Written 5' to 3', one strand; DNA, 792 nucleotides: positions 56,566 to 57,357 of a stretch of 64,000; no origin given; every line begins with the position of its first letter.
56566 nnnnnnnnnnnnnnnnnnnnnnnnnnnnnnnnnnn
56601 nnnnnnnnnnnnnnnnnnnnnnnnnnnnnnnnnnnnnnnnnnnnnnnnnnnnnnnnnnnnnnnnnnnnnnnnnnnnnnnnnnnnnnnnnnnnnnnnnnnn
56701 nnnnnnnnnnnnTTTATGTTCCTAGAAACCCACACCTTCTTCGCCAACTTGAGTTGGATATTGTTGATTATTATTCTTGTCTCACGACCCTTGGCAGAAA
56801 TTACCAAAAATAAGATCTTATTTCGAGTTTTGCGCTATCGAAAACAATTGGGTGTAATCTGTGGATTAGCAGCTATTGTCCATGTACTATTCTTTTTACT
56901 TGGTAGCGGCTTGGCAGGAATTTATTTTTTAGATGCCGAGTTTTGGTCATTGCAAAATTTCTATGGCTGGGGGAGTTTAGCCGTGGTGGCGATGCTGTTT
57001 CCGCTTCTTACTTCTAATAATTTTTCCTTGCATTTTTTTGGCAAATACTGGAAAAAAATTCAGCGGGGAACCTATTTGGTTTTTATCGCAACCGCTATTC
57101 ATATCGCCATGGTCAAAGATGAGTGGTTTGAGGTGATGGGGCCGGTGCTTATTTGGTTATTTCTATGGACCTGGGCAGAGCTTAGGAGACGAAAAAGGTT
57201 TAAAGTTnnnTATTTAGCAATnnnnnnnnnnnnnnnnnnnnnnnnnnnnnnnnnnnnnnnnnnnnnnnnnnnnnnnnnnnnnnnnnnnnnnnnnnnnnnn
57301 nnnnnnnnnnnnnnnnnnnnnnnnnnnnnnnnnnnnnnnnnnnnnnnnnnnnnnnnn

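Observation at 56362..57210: Lipoprotein-signal ferredoxin translationally coupled to an MsrQ-like heme membrane protein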

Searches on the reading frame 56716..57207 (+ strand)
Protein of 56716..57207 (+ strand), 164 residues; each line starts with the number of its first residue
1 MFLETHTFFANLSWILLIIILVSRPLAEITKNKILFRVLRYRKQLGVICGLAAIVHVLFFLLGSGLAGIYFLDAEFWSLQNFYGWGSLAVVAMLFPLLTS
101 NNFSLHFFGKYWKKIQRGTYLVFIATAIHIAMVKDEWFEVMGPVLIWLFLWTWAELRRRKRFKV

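Call 3: search_protein_families(library=pfam, proteins=[window:56716-57207:+], max_evalue=1)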
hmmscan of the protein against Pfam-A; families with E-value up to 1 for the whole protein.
window:56716-57207:+ (164 aa): 2 families
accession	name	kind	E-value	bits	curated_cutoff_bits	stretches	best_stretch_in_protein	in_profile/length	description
PF01794.25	Ferric_reduct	-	3.2e-08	34.1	28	1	12-126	6-120/121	Ferric reductase like transmembrane component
PF11742.13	DUF3302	-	0.58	10.8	32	1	126-161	40-71/77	Protein of unknown function (DUF3302)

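Call 4: search_protein_families(library=ncbifam, proteins=[window:56716-57207:+], max_evalue=1)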
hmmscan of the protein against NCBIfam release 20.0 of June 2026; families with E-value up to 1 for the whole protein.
window:56716-57207:+ (164 aa): 3 families
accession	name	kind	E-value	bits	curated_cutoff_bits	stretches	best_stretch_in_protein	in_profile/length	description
NF003831.1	PRK05419.1-2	equivalog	1e-07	31.7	130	1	15-147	53-182/212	protein-methionine-sulfoxide reductase heme-binding subunit MsrQ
NF040998.1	MamZ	equivalog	6.1e-05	21.6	650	1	14-132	478-593/633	magnetosome biogenesis transporter MamZ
NF011255.0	PRK14661.1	equivalog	0.039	13.9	209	1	31-77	27-71/169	holo-[acyl-carrier-protein] synthase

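Call 5: find_homologous_proteins(query=window:56716-57207:+)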
Query window:56716-57207:+ (164 aa): 6 proteins with E <= 0.001 among 111 candidates.
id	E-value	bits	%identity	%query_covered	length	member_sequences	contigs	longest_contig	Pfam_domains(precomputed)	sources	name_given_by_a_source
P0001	2.5e-102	358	100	100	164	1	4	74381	PF01794.26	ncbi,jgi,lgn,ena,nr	ncbi:ferric reductase-like transmembrane domain-containing protein [Candidatus Parcubacteria bacteri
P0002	2.2e-70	254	68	98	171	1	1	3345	PF01794.26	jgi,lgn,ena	-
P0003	1.2e-48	183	54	97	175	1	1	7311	PF01794.26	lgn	-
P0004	9.1e-45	171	50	96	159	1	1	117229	PF01794.26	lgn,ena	-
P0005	1.4e-23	102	38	94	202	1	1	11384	PF01794.26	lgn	-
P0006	2.1e-14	72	41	61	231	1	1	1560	PF01794.26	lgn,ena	-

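Call 7: find_encoding_contigs(protein=P0004, flank=4000, max_places=3)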
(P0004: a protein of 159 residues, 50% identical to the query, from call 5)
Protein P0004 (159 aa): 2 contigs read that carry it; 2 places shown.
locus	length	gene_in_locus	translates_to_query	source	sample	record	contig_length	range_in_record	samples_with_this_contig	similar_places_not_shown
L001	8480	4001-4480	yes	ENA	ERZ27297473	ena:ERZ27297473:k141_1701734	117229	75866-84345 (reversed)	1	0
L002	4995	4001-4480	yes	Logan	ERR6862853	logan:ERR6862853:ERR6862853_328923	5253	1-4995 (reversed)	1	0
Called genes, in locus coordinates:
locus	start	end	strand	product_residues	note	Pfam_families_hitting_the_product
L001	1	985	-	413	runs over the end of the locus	PF12704:MacB_PCD, PF02687:FtsX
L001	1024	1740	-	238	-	PF02463:SMC_N, PF00005:ABC_tran, PF13304:AAA_21 (faint)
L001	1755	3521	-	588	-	PF25919:BSH_CusB (faint), PF25990:Beta-barrel_YknX (faint), PF00364:Biotin_lipoyl (faint), PF25954:Beta-barrel_RND_2 (weak)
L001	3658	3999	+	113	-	PF13370:Fer4_13, PF13459:Fer4_15 (weak)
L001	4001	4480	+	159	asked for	PF01794:Ferric_reduct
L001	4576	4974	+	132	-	PF02082:Rrf2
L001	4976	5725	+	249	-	PF00005:ABC_tran, PF02463:SMC_N (weak), PF13304:AAA_21 (faint)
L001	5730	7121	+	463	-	PF19295:SufBD_N (weak), PF01458:SUFBD_core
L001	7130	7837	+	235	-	PF01458:SUFBD_core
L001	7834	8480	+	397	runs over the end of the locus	PF00155:Aminotran_1_2, PF00266:Aminotran_5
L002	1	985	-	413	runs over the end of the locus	PF12704:MacB_PCD, PF02687:FtsX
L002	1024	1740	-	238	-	PF02463:SMC_N, PF00005:ABC_tran, PF13304:AAA_21 (faint)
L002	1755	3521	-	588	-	PF25919:BSH_CusB (faint), PF25990:Beta-barrel_YknX (faint), PF00364:Biotin_lipoyl (faint), PF25954:Beta-barrel_RND_2 (weak)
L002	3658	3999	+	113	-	PF13370:Fer4_13, PF13459:Fer4_15 (weak)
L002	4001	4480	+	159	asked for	PF01794:Ferric_reduct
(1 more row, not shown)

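Call 8: find_encoding_contigs(protein=P0003, flank=4000, max_places=3)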
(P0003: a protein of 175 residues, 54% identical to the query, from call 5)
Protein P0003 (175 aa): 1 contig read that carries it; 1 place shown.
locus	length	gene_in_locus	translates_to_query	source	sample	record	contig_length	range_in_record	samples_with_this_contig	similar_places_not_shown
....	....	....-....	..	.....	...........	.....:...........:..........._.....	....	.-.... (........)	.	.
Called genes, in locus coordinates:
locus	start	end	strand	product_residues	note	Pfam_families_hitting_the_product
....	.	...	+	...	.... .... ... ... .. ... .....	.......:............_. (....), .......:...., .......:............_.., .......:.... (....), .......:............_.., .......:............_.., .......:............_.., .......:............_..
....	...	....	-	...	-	-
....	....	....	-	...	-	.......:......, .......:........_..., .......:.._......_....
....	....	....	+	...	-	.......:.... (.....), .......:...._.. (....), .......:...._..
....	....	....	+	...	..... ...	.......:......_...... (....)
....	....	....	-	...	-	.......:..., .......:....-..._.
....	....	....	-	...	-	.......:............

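Call 9: find_encoding_contigs(protein=P0002, flank=4000, max_places=3)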
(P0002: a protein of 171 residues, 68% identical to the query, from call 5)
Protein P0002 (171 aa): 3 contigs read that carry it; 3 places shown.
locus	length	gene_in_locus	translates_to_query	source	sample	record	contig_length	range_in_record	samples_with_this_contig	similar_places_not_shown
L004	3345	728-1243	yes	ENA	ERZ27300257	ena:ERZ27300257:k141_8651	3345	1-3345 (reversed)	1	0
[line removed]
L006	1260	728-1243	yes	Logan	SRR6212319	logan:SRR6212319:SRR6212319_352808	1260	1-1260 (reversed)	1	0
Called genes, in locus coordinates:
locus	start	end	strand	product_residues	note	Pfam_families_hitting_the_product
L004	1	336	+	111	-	?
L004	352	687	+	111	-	PF13370:Fer4_13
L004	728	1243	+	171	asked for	PF01794:Ferric_reduct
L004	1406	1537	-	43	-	-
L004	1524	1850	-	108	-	-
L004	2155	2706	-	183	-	PF12158:DUF3592 (weak)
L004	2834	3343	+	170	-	?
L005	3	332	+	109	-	?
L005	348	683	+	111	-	PF13370:Fer4_13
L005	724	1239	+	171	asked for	PF01794:Ferric_reduct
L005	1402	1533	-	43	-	-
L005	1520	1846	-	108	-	-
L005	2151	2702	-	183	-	PF12158:DUF3592 (weak)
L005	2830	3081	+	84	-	?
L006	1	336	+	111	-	?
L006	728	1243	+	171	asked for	PF01794:Ferric_reduct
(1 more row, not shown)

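Call 10: find_encoding_contigs(protein=P0005, flank=4000, max_places=3)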
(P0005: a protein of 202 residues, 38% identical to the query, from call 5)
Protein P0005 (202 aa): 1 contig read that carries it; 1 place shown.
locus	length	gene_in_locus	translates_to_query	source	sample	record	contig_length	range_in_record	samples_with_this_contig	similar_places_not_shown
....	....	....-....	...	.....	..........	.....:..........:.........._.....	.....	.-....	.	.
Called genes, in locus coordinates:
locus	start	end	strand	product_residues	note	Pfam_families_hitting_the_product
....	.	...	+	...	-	?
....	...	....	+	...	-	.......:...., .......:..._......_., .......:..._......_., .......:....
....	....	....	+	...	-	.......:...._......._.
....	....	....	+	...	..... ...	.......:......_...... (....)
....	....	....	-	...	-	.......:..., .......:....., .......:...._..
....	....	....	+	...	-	-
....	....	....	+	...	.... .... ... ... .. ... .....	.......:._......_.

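Call 16: find_related_loci(query=A1, collection=genome_contigs, flank=5000)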
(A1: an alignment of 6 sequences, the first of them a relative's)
Query A1 (164 aa) in genome_contigs; peptide patterns used: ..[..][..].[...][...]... (x = any residue, [..] = any of these).
103 stretches matched a pattern; 22 encode a relative of the query (tblastn E <= 1e-3); 22 distinct loci.
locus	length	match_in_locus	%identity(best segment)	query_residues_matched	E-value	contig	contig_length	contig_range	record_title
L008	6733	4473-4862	36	9-136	3e-23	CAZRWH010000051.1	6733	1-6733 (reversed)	MAG TPA_asm: uncultured Candidatus Peribacteria bacterium isolate SRP167671_co2_242 genome assembly, contig: NODE_13428_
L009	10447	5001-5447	34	13-159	7e-20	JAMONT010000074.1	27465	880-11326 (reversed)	MAG: Candidatus Gracilibacteria bacterium isolate 4281-140_metabat2_scaf2bin.061 4281-140_scaffold_554_c1, whole genome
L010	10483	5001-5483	31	4-162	5e-17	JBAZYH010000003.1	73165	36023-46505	MAG: Candidatus Paceibacterota bacterium isolate SO_2017_GW1_76 NODE_2108_length_73165_cov_1.908609_OW334_2017, whole ge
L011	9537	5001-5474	31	5-162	4e-16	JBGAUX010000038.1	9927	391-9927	MAG: Candidatus Gracilibacteria bacterium isolate MAG_MBR_AS.30 MBRAS-30_NODE_38_length_9927_cov_3.649036, whole genome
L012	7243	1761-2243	28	4-161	9e-12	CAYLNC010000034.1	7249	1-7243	MAG TPA_asm: uncultured Candidatus Saccharibacteria bacterium isolate SRP135725_co1_425 genome assembly, contig: NODE_15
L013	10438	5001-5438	28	16-164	2e-11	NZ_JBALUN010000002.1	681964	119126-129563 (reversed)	MAG: Parasphingorhabdus sp. isolate 4NakV-05 NODE_2_length_681964_cov_48.506100, whole genome shotgun sequence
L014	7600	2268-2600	30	16-129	2e-9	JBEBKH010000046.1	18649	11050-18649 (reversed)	MAG: Chakrabartia sp. isolate TF_19 NODE_1197_length_18649_cov_3.522264, whole genome shotgun sequence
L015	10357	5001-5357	28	16-137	2e-8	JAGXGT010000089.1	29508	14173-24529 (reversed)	MAG: Sphingomonadales bacterium isolate LH_M45 k141_833010, whole genome shotgun sequence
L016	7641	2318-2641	32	42-139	4e-8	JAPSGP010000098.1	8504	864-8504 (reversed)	MAG: Acidimicrobiia bacterium isolate BS_bin.037 NODE_1725_length_8504_cov_2.094783, whole genome shotgun sequence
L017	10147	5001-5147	43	88-136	6e-8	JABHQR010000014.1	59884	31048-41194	MAG: archaeon isolate SI039_bin110 k141_15998, whole genome shotgun sequence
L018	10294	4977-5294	32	22-136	1e-7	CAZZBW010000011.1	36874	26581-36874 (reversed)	MAG TPA_asm: uncultured Pseudomonadales bacterium isolate SRP192927_co7_727 genome assembly, contig: NODE_1672_length_36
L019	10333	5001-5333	30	16-129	3e-7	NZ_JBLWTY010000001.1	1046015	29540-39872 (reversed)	MAG: Parasphingorhabdus sp. isolate EA08-05 A08maxbin.002RE.5K@1, whole genome shotgun sequence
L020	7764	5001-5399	26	11-125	3e-7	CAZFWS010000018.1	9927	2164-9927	MAG TPA_asm: uncultured Candidatus Peribacteria bacterium isolate SRP065251_co2_82 genome assembly, contig: NODE_5917_le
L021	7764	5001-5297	29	16-117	8e-7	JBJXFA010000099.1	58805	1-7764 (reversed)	MAG: Sphingomonadaceae bacterium isolate F1F2.bin.75 k127_6075126, whole genome shotgun sequence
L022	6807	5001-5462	30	15-164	9e-7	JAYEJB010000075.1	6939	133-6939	MAG: Patescibacteria group bacterium isolate MAG175 MAG175_75, whole genome shotgun sequence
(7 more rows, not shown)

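Call 38: find_related_loci(query=A1, collection=metagenome_contigs, flank=3000)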
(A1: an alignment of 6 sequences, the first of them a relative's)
Query A1 (164 aa) in metagenome_contigs; peptide patterns used: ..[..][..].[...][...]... (x = any residue, [..] = any of these).
117 stretches matched a pattern; 28 encode a relative of the query (tblastn E <= 1e-3); 28 distinct loci.
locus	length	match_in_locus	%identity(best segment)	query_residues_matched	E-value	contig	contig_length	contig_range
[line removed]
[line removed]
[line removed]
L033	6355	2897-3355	31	16-164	3e-12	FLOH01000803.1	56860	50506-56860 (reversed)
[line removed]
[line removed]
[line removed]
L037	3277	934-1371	28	16-164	7e-9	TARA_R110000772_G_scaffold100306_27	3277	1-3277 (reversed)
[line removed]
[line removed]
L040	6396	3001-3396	30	42-161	4e-8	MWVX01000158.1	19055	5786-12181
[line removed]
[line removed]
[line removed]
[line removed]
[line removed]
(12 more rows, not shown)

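Call 40: predict_structure(alignment_id=A1)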
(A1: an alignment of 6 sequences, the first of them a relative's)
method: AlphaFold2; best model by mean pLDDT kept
length: 164 residues; sequences in the alignment: 6
mean_pLDDT: 89.1   pTM: 0.79
mean pLDDT of the five models: 89.1, 88.2, 87.7, 87.2, 86.1
residues with pLDDT >= 90: 90; 70-90: 73; 50-70: 0; < 50: 1
segments of 3 or more residues with pLDDT < 50: none
pLDDT, mean of each block of 10 residues (from residue 1): 87 92 90 88 88 92 89 92 92 85 84 85 93 92 94 90 71
secondary structure, 60 per line:
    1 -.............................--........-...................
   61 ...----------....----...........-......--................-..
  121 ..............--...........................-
elements in order: H2-30 H33-40 H42-63 H74-77 H82-92 H94-99 H102-117 H119-134 H137-163

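Call 47: search_protein_families(library=pfam, proteins=[L036:1951-3855:+, L008:3193-4335:+, L008:4350-4949:+], max_evalue=0.01)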
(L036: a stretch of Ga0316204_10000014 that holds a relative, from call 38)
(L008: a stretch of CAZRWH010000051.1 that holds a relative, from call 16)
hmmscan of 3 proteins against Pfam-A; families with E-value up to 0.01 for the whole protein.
L036:1951-3855:+ (635 aa): 6 families
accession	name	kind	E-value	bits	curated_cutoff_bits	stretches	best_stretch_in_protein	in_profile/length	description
PF00175.26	NAD_binding_1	-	5.7e-21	75.7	22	1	177-273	1-107/109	Oxidoreductase NAD-binding domain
PF13370.11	Fer4_13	-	1.6e-08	35.5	24.5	1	12-60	5-57/58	4Fe-4S single cluster domain of Ferredoxin I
PF00970.30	FAD_binding_6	-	7.1e-06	26.7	21.1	1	77-166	2-97/99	Oxidoreductase FAD-binding domain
PF22290.1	DmmA-like_N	-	0.00035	21.5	33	1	161-285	7-122/124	Dimethylamine monooxygenase subunit DmmA-like, N-terminal domain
PF13459.11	Fer4_15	-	0.0007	20.7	22.4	1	13-61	8-66/66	4Fe-4S single cluster domain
PF09136.16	Glucodextran_B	-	0.0016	18.7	27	0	551-633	6-80/83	Glucodextranase, domain B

L008:3193-4335:+ (381 aa): 12 families
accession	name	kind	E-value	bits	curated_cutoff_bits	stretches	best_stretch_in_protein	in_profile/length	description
PF03486.20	HI0933_like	-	7.4e-69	232.3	50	1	4-379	3-243/244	HI0933-like protein Rossmann domain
PF22780.1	HI0933_like_1st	-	1.4e-24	87.2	27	1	179-319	2-157/165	HI0933-like protein barrel and H2TH domain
PF13738.12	Pyr_redox_3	-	1.6e-08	34.6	30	0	257-353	207-305/305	Pyridine nucleotide-disulphide oxidoreductase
PF00890.30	FAD_binding_2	-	1.7e-07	31.2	20.4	1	6-61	4-62/414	FAD binding domain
PF13450.12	NAD_binding_8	-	4.4e-06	27.3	21.9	1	6-43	1-36/68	NAD(P)-binding Rossmann-like domain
PF13454.12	NAD_binding_9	-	6.4e-06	26.7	21.8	1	6-160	2-153/155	FAD-NAD(P)-binding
PF12831.13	FAD_oxidored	-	4.6e-05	23.3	27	1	6-148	4-122/416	FAD dependent oxidoreductase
PF01134.28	GIDA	-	0.00024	20.7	22.1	0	301-381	315-383/391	Glucose inhibited division protein A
PF07992.20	Pyr_redox_2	-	0.00042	20.3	26.1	1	5-166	4-114/291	Pyridine nucleotide-disulphide oxidoreductase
PF00070.33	Pyr_redox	-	0.00048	21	22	0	5-35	3-33/82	Pyridine nucleotide-disulphide oxidoreductase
PF01266.30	DAO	-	0.0032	17.5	27.9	0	5-49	3-45/353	FAD dependent oxidoreductase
PF21486.3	NUP120_helical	-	0.0045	17.7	27.7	0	248-310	30-90/129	Nucleoporin NUP120, helical domain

L008:4350-4949:+ (200 aa): 1 family
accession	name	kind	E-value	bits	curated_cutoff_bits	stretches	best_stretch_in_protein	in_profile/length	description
PF01794.25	Ferric_reduct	-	6e-10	39.7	28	1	58-161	21-120/121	Ferric reductase like transmembrane component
